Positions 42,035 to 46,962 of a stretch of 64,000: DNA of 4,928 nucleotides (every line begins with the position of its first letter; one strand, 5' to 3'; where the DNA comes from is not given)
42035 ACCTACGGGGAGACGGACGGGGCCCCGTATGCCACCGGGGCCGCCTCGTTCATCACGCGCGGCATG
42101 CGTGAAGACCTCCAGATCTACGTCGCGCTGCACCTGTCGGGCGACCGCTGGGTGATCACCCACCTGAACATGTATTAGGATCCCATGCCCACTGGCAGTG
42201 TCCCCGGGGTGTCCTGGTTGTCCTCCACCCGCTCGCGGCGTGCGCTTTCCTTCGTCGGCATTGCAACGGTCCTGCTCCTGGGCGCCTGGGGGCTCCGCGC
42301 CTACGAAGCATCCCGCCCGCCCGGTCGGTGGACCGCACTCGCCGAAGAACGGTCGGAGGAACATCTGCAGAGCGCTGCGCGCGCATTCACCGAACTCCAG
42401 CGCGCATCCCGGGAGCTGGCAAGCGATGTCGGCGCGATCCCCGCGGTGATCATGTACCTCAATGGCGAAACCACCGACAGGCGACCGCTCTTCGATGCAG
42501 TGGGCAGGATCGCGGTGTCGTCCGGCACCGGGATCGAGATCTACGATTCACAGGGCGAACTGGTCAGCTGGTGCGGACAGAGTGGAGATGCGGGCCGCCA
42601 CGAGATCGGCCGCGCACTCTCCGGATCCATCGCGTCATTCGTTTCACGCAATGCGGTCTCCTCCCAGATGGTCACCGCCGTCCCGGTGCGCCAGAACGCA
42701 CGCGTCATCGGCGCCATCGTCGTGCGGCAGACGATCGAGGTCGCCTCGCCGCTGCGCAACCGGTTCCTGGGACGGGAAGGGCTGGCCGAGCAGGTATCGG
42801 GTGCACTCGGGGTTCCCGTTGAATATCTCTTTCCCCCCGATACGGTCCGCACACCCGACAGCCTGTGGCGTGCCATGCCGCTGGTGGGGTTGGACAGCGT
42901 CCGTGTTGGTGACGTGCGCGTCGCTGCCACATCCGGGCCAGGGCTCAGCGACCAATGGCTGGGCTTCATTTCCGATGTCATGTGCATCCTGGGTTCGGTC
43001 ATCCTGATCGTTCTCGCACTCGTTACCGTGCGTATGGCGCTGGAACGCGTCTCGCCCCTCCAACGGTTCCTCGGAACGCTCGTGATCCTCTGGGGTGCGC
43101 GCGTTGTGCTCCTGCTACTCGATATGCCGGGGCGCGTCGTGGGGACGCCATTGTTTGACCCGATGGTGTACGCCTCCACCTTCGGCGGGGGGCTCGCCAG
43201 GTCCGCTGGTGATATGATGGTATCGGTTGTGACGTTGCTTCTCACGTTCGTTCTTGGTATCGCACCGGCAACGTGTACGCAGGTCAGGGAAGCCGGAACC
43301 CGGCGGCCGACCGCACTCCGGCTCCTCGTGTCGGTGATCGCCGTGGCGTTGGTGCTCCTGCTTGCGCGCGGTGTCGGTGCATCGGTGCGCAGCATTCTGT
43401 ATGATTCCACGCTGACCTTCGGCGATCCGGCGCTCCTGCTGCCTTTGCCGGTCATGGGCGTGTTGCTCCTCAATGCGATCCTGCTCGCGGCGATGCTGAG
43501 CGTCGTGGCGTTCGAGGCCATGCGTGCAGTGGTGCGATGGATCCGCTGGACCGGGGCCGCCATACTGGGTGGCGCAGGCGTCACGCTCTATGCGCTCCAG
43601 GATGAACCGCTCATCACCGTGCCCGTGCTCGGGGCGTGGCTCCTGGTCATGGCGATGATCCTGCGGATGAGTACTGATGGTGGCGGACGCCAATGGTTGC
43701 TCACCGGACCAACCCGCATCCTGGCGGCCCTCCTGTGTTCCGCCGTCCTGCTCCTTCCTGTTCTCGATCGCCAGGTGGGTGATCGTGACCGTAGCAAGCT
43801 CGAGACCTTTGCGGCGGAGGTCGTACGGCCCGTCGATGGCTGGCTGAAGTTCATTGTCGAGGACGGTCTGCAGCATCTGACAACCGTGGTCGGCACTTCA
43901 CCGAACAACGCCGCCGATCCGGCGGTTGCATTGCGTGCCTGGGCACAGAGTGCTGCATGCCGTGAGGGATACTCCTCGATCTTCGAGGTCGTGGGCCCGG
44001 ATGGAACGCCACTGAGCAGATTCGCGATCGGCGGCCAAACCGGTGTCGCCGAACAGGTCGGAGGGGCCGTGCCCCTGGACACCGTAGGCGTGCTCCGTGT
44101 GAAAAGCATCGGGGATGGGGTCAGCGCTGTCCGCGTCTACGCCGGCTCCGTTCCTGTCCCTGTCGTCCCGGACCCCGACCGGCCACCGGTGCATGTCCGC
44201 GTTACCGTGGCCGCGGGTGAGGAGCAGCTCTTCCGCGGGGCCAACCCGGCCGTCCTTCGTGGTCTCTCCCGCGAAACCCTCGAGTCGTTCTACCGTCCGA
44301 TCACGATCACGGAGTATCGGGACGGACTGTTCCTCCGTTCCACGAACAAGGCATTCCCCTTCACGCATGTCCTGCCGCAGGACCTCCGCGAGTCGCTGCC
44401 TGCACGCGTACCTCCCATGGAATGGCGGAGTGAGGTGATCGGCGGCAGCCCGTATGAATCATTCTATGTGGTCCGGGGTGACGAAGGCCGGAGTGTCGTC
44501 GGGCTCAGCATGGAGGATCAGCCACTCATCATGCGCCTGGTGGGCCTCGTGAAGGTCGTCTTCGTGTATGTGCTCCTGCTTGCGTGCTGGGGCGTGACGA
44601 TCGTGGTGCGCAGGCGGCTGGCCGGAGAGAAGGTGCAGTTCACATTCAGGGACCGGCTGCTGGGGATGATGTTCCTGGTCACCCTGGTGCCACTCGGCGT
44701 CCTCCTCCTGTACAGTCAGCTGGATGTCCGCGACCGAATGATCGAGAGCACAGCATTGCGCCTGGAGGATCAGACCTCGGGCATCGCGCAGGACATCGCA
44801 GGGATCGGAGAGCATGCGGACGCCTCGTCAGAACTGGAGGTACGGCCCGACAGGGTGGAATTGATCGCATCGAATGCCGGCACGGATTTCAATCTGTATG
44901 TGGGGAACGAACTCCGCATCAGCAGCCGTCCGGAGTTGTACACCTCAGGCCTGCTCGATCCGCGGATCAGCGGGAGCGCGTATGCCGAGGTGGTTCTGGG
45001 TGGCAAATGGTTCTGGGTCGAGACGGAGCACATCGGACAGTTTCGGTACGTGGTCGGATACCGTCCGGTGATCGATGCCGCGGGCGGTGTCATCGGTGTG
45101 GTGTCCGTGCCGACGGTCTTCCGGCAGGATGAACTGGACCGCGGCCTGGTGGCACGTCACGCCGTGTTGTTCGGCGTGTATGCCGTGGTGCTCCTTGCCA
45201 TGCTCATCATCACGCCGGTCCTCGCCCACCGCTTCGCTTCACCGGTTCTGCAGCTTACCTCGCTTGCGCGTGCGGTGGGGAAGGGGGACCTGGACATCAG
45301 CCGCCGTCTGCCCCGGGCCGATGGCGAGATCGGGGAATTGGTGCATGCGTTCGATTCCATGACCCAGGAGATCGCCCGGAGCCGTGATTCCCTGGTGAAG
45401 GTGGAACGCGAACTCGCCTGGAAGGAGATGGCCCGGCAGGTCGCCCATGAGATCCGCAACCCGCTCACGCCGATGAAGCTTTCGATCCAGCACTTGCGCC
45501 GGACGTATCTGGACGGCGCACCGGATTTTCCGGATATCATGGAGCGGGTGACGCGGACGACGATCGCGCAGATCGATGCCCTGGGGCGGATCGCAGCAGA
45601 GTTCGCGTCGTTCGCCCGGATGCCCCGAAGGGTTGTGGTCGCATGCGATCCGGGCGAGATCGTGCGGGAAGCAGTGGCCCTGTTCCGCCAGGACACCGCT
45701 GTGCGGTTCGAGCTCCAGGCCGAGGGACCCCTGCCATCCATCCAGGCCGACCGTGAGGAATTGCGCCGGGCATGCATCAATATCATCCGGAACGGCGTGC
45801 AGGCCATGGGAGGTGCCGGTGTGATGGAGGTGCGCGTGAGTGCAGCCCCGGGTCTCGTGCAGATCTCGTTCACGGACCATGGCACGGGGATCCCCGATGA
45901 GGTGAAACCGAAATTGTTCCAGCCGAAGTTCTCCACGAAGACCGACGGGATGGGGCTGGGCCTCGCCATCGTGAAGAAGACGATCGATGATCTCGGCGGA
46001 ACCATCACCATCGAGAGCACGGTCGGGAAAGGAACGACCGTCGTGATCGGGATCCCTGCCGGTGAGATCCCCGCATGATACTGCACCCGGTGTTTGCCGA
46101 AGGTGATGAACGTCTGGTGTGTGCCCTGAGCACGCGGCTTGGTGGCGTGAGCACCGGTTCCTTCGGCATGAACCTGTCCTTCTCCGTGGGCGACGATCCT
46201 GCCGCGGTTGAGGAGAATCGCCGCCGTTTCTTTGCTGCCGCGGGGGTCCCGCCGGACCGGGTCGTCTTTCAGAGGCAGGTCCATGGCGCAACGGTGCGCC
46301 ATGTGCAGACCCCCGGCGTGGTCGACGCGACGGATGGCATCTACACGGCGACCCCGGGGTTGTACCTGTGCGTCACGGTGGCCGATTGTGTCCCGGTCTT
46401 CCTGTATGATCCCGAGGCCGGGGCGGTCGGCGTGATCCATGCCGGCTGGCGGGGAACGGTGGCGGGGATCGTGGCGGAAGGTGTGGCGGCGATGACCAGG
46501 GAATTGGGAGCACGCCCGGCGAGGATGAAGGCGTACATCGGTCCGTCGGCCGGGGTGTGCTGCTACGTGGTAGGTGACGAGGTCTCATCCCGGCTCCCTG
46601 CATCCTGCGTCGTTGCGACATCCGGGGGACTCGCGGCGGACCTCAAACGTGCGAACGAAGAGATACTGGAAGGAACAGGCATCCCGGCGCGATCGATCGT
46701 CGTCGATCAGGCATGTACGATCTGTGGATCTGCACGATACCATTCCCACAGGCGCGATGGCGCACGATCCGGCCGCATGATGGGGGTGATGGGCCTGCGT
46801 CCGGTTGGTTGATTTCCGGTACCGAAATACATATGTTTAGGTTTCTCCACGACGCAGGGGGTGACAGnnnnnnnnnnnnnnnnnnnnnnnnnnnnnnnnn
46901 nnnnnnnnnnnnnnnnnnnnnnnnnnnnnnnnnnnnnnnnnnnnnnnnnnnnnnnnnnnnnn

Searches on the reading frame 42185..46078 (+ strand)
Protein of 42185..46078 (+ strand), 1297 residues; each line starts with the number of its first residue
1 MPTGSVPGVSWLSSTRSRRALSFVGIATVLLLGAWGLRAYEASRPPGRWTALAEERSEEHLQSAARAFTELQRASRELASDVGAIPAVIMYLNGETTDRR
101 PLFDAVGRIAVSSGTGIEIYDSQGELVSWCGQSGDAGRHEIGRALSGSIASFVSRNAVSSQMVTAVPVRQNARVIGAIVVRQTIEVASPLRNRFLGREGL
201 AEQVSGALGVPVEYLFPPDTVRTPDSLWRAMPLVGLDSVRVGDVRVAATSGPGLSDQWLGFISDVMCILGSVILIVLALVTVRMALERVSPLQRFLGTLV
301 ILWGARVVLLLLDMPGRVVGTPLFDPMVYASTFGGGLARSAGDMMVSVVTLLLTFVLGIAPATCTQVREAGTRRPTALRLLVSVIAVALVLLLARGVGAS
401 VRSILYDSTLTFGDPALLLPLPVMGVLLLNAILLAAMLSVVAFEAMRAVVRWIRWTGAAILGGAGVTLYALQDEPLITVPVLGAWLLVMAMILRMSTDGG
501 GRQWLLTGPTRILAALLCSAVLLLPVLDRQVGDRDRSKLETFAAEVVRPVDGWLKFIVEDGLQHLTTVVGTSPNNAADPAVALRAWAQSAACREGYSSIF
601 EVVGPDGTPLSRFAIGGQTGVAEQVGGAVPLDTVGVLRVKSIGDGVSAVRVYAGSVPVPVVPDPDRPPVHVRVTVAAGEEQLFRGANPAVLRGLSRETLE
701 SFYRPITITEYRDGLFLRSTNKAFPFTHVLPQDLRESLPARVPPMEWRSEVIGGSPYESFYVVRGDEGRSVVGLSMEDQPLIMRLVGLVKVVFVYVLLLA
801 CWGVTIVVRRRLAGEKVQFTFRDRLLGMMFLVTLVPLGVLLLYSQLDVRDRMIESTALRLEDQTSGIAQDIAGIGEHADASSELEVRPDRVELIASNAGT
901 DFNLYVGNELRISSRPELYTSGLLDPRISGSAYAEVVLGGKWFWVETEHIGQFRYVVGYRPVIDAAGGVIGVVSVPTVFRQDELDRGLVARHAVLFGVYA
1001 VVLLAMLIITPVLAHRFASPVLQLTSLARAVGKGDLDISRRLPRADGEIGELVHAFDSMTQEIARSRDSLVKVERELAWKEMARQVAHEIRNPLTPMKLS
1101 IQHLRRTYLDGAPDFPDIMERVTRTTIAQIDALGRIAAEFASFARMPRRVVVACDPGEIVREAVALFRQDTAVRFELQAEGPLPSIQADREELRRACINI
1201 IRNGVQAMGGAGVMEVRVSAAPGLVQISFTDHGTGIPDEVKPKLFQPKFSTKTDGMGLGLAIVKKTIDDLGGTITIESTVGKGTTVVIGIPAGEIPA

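Call 40: search_protein_families(library=pfam, proteins=[window:42185-46078:+], max_evalue=0.001)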
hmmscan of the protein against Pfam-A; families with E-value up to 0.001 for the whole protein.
window:42185-46078:+ (1297 aa): 6 families
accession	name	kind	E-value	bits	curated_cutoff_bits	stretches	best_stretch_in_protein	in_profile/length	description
PF02518.31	HATPase_c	-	3e-23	82.8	26.4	1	1189-1292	2-109/111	Histidine kinase-, DNA gyrase B-, and HSP90-like ATPase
PF00672.30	HAMP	-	8.6e-09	36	25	1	1012-1063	1-51/53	HAMP domain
PF00512.31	HisKA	-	1.1e-06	29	26.9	1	1079-1145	2-62/66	His Kinase A (phospho-acceptor) domain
PF13581.12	HATPase_c_2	-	5.8e-06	26.8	27.4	1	1196-1288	39-125/127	Histidine kinase-like ATPase domain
PF17202.10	sCache_3_3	-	0.00019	22.1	28.8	1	892-975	11-93/107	Single cache domain 3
PF17203.10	sCache_3_2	-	0.00024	21.6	28.4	0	866-975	16-124/140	Single cache domain 3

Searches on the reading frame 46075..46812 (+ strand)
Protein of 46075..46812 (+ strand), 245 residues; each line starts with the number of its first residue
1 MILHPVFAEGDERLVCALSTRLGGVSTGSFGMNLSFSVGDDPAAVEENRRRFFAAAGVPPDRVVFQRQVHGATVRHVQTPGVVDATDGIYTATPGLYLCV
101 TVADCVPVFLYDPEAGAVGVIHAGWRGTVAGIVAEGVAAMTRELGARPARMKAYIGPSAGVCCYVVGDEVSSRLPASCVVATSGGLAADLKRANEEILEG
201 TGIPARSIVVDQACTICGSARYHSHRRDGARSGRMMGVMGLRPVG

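Call 41: search_protein_families(library=pfam, proteins=[window:46075-46812:+], max_evalue=0.001)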
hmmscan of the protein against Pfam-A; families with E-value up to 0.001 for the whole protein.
window:46075-46812:+ (245 aa): 1 family
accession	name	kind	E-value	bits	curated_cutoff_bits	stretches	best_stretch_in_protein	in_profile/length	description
PF02578.20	Cu-oxidase_4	-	4.3e-73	246.1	22.9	1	19-239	1-237/238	Multi-copper polyphenol oxidoreductase laccase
